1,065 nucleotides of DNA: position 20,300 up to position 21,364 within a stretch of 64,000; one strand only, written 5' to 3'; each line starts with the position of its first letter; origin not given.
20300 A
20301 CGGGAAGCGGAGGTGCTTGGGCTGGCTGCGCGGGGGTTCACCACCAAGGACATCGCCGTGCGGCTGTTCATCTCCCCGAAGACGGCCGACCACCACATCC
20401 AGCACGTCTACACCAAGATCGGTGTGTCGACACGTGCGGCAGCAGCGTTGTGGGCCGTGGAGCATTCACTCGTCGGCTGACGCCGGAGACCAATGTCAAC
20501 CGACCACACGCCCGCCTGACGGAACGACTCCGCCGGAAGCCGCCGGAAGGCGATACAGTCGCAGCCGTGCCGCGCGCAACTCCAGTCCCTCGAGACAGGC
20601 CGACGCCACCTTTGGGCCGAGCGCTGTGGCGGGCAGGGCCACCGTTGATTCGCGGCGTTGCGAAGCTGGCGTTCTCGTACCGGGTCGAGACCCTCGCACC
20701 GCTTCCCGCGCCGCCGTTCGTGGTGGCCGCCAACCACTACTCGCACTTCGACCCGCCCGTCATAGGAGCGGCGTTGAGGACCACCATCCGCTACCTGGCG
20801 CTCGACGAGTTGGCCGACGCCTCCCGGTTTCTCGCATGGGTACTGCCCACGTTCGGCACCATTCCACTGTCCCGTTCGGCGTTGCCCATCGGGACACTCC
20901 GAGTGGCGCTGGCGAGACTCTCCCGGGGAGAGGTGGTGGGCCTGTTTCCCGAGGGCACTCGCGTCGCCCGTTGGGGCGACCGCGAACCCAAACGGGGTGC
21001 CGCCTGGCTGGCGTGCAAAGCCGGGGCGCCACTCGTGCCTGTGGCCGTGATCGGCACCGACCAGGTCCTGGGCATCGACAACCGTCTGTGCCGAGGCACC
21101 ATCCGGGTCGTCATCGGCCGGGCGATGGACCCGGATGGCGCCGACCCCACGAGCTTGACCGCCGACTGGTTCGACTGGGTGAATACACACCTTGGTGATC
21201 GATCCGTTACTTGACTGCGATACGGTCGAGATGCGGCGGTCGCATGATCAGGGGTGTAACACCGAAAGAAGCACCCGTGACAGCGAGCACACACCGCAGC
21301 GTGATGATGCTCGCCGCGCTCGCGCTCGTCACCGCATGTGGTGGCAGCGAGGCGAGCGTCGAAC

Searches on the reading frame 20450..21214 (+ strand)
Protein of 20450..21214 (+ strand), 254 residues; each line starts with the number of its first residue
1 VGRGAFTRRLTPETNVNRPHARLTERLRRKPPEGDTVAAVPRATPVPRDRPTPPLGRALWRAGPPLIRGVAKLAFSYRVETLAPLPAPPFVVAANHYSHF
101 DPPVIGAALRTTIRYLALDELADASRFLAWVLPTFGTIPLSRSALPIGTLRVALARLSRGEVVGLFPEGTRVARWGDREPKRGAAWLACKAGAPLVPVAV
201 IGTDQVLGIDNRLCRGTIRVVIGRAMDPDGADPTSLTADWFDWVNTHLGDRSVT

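Call 83: search_protein_families(library=pfam, proteins=[window:20450-21214:+], max_evalue=0.0001)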
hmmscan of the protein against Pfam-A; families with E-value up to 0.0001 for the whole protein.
window:20450-21214:+ (254 aa): 1 family
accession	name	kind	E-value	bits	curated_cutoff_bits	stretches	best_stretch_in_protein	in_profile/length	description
PF01553.26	Acyltransferase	-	1.7e-20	73.6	23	1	78-200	3-131/132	Acyltransferase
